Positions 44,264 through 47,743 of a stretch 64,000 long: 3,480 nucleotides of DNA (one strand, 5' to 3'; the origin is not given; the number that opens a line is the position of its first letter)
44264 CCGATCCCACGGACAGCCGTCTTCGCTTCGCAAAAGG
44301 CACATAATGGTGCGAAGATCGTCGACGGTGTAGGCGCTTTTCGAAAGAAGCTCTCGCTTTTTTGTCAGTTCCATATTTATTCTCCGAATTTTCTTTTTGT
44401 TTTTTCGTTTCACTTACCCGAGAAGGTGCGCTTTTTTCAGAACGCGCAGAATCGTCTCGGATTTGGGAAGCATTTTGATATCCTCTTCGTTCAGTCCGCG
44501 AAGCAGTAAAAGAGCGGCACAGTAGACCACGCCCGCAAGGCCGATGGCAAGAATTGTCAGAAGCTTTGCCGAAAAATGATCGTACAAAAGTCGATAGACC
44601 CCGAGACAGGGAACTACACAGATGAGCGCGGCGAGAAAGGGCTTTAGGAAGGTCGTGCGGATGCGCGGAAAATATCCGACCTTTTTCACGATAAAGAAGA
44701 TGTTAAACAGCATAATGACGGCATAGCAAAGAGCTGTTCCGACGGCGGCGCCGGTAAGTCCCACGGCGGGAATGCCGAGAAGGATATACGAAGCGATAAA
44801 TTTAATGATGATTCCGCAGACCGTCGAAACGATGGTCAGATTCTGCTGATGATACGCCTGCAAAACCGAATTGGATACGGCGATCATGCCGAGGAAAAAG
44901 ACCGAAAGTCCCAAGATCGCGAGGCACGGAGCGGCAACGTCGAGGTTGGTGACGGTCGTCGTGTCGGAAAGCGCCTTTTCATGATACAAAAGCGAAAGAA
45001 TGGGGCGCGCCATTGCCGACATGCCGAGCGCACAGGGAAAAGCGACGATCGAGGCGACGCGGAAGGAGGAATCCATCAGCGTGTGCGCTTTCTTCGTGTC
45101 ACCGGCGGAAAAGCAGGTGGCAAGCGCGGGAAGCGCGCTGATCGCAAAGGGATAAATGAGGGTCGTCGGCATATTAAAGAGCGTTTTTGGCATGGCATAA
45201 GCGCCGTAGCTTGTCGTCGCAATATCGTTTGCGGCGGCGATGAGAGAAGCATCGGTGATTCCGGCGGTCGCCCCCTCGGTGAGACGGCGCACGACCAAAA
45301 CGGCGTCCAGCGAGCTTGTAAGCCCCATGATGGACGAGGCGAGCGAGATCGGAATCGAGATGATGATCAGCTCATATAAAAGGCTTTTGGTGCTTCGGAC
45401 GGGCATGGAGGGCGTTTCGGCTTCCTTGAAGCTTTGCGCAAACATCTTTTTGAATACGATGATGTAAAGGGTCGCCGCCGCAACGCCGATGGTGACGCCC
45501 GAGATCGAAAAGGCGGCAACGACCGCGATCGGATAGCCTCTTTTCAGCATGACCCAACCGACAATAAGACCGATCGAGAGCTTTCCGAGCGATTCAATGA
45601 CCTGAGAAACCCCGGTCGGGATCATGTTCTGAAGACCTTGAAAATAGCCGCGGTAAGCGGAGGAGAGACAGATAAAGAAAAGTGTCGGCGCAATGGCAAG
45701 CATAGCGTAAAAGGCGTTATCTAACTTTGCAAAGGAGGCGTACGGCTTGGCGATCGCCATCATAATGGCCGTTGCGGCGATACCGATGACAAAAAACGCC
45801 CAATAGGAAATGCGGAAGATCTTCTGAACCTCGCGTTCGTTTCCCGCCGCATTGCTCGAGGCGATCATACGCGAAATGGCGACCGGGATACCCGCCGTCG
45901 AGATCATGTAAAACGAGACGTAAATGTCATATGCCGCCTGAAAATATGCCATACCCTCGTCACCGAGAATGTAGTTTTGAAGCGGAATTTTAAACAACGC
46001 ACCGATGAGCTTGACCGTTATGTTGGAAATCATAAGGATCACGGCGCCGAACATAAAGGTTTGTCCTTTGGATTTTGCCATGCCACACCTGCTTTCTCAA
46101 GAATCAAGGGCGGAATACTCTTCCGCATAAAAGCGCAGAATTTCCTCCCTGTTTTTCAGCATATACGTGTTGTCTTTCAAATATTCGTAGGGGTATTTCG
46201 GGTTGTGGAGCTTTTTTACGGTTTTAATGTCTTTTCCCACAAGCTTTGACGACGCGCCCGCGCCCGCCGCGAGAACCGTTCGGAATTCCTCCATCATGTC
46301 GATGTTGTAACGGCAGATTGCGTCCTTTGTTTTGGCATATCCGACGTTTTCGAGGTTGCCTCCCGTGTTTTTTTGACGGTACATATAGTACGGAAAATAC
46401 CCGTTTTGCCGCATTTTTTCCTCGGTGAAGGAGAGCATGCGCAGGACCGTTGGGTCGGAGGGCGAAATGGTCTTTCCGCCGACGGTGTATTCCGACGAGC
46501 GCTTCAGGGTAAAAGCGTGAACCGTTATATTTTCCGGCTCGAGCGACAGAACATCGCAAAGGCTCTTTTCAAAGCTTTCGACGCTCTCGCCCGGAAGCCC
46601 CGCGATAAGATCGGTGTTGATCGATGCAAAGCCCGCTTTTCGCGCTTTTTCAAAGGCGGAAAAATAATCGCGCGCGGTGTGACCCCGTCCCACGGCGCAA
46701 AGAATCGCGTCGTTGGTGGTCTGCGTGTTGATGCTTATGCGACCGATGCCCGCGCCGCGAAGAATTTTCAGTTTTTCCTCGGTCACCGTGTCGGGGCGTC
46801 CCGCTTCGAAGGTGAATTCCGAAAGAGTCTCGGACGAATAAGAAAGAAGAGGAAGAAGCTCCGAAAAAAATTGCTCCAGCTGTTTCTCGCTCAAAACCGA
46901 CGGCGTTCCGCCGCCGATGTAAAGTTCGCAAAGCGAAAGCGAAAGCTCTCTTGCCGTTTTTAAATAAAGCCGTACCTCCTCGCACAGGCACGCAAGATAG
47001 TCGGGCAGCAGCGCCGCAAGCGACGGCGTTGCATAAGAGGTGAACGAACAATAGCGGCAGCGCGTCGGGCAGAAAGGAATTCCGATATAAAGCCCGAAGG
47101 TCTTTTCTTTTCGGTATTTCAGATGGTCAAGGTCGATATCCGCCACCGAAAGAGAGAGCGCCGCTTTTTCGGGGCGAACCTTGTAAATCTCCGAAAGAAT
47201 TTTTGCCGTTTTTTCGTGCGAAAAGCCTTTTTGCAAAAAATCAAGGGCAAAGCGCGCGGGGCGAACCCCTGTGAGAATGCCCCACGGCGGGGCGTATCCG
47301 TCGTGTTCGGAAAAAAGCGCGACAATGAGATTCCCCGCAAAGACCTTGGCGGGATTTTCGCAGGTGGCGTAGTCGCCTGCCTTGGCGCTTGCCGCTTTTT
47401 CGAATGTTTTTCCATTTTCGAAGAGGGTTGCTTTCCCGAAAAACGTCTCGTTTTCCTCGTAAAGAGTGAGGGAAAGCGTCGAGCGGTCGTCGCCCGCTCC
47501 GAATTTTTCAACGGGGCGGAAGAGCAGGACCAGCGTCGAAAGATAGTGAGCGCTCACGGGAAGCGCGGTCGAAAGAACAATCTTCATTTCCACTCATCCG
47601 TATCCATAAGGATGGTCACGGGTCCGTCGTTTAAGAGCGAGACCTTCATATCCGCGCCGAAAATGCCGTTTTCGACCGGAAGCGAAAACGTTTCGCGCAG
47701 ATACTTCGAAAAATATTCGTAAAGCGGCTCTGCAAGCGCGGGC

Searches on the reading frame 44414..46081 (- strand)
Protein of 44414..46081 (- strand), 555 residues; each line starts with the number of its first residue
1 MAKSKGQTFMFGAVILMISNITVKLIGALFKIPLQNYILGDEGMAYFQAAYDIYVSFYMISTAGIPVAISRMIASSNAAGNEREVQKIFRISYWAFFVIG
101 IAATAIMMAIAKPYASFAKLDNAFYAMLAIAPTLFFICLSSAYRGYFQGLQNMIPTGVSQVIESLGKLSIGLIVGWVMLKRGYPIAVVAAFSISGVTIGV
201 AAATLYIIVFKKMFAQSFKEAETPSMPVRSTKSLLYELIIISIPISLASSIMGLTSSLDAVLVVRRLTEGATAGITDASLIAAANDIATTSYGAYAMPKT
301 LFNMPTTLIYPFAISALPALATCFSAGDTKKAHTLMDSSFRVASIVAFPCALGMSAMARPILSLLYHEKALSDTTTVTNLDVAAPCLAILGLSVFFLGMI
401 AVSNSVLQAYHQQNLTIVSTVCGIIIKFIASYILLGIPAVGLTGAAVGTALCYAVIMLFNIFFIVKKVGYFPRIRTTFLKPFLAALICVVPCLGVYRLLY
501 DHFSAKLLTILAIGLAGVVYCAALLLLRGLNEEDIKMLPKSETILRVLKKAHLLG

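Call 99: search_protein_families(library=pfam, proteins=[window:44414-46081:-], max_evalue=0.00001)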
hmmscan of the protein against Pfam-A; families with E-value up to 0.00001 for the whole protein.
window:44414-46081:- (555 aa): 3 families
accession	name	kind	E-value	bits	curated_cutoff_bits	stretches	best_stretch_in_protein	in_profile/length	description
PF01943.22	Polysacc_synt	-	1.3e-20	74.4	28.2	1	12-321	4-271/274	Polysaccharide biosynthesis protein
PF03023.19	MurJ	-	1.4e-16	60.6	27.4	1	65-496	38-434/451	Lipid II flippase MurJ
PF01554.23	MatE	-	2.2e-10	40.9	24.9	2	17-159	3-147/161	MatE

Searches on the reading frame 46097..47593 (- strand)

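Call 99: search_protein_families(library=pfam, proteins=[window:46097-47593:-], max_evalue=0.00001)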
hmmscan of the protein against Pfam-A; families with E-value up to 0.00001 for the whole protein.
window:46097-47593:- (498 aa): 1 family
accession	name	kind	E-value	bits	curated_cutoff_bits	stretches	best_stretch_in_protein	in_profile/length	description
PF04055.27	Radical_SAM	-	2.6e-21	77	29.5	1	171-344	3-162/166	Radical SAM superfamily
